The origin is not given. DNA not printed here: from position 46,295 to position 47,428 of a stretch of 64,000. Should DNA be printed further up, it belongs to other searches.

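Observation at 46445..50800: Compact five-gene module for a lipid-linked pentose (DPA/DPR-like) glycosyl donor and its transfer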

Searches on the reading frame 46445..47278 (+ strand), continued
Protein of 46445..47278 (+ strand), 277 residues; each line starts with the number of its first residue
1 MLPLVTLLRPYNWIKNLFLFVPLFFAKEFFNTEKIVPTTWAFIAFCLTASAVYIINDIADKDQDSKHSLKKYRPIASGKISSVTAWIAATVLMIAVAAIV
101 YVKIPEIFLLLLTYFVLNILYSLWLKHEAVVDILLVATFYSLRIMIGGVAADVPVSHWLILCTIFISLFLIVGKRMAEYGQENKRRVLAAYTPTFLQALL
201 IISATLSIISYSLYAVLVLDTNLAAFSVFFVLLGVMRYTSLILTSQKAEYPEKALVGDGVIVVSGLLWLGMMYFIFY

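Call 63: search_protein_families(library=pfam, proteins=[L001:9744-10925:+, L003:11539-13221:+, L005:9316-10971:-, L032:12769-14532:-, L015:5051-6694:+, L006:12333-12830:+], max_evalue=0.01)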
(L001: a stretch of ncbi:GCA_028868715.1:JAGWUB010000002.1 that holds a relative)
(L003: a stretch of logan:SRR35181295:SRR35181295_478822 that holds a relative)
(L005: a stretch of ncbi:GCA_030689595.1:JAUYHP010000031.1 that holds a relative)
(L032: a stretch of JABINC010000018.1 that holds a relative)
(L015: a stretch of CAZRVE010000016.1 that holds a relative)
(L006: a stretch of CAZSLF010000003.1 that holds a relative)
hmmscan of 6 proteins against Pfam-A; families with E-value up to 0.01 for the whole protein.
L001:9744-10925:+ (393 aa): 0 families

L003:11539-13221:+ (560 aa): 5 families
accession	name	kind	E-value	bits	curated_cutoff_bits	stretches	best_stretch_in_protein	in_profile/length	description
PF13489.12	Methyltransf_23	-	0.00018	21.7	27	1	26-146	11-131/164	Methyltransferase domain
PF08242.18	Methyltransf_12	-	0.00068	20.7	30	1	42-126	2-91/98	Methyltransferase domain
PF00891.24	Methyltransf_2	-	0.005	16.6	22.3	0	30-67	56-93/210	O-methyltransferase domain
PF13649.12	Methyltransf_25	-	0.0085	17.2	27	0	42-125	3-91/97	Methyltransferase domain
PF03808.19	Glyco_tran_WecG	-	0.0099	16.1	27.4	0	465-516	86-139/168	Glycosyl transferase WecG/TagA/CpsF family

L005:9316-10971:- (551 aa): 1 family
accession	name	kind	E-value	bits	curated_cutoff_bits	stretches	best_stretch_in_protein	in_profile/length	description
PF13231.12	PMT_2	-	6.9e-07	30.1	26.1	1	90-226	24-160/160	Dolichyl-phosphate-mannose-protein mannosyltransferase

L032:12769-14532:- (587 aa): 0 families

L015:5051-6694:+ (547 aa): 1 family
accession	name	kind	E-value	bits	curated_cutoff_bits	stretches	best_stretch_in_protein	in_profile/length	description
PF09913.15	DUF2142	-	0.0014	17.9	30.1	1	162-354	174-369/395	Predicted membrane protein (DUF2142)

L006:12333-12830:+ (165 aa): 3 families
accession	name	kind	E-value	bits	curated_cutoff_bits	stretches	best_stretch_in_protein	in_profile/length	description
PF09419.16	PGP_phosphatase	-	8.2e-05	22.7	20.4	1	20-136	42-161/168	Mitochondrial PGP phosphatase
PF00702.32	Hydrolase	-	0.00048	21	26.4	1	39-132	101-191/191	haloacid dehalogenase-like hydrolase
PF13242.12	Hydrolase_like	-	0.0038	17.5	22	1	83-138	2-48/75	HAD-hyrolase-like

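Call 69: search_protein_families(library=pfam, proteins=[L035:5956-7620:+, L035:7636-8352:+, L035:8421-9995:+, L035:10886-11821:+, L035:12216-13202:+, L067:8211-9512:-, L067:7455-8210:-, L067:10785-11267:+, L067:11276-12940:+, L054:11967-13490:+], max_evalue=0.001)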
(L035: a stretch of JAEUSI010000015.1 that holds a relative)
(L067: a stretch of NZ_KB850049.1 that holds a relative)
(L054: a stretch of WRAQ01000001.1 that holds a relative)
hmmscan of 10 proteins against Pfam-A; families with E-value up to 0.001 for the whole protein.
L035:5956-7620:+ (554 aa): 1 family
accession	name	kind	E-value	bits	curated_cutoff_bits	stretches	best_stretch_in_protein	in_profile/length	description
PF01642.28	MM_CoA_mutase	-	1.7e-224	746.6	22.1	1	34-546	4-512/512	Methylmalonyl-CoA mutase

L035:7636-8352:+ (238 aa): 4 families
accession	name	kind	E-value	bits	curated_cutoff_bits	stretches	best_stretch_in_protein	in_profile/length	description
PF08241.18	Methyltransf_11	-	2.9e-10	41.1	21.2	1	42-128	1-94/95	Methyltransferase domain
PF13847.12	Methyltransf_31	-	2.8e-08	34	27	1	35-143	1-122/145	Methyltransferase domain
PF13649.12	Methyltransf_25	-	9.1e-08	33.1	27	1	42-125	2-97/97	Methyltransferase domain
PF13489.12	Methyltransf_23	-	9.6e-07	29.1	27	1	35-136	20-123/164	Methyltransferase domain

L035:8421-9995:+ (524 aa): 0 families

L035:10886-11821:+ (311 aa): 1 family
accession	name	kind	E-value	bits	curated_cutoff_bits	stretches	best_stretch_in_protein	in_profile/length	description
PF00892.27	EamA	-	9.4e-38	130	28.2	2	19-148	3-134/135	EamA-like transporter family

L035:12216-13202:+ (328 aa): 2 families
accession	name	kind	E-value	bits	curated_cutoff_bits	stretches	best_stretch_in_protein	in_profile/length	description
PF03349.22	Toluene_X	-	1.1e-06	27.8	29.7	1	60-311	32-225/421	Outer membrane protein transport protein (OMPP1/FadL/TodX)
PF03687.19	UPF0164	-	4.8e-05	22.7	21.4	1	29-165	30-164/325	Uncharacterised protein family (UPF0164)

L067:8211-9512:- (433 aa): 1 family
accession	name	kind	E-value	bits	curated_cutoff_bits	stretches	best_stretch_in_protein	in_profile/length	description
PF01565.28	FAD_binding_4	-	1.4e-20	73.9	26.4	1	36-148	26-139/139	FAD binding domain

L067:7455-8210:- (251 aa): 7 families
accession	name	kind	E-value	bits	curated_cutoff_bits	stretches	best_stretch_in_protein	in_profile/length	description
PF00106.31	adh_short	-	3.2e-27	95.7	26.6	1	7-197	3-189/195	short chain dehydrogenase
PF13561.12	adh_short_C2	-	1e-18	68.2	27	1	14-205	6-191/236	Enoyl-(Acyl carrier protein) reductase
PF08659.16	KR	-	1.1e-06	29.2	22.6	1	7-167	3-161/180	KR domain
PF02719.21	Polysacc_synt_2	-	1.1e-06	28.5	20.2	1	7-172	1-155/293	Polysaccharide biosynthesis protein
PF03808.19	Glyco_tran_WecG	-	0.00021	21.6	27.4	0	11-101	27-113/168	Glycosyl transferase WecG/TagA/CpsF family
PF01370.27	Epimerase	-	0.00051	20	20.9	0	7-169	1-156/240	NAD dependent epimerase/dehydratase family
PF13460.12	NAD_binding_10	-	0.00083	19.7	27.2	0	11-188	1-144/184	NAD(P)H-binding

L067:10785-11267:+ (160 aa): 1 family
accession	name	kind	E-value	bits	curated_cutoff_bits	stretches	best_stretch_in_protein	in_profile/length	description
PF02681.20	DUF212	-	3e-34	118.4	26.5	1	28-152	5-126/126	Divergent PAP2 family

L067:11276-12940:+ (554 aa): 1 family
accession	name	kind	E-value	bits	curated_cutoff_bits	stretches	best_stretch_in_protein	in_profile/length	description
PF08238.18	Sel1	-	2.1e-22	79.1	30.7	2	470-505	1-36/36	Sel1 repeat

L054:11967-13490:+ (507 aa): 0 families
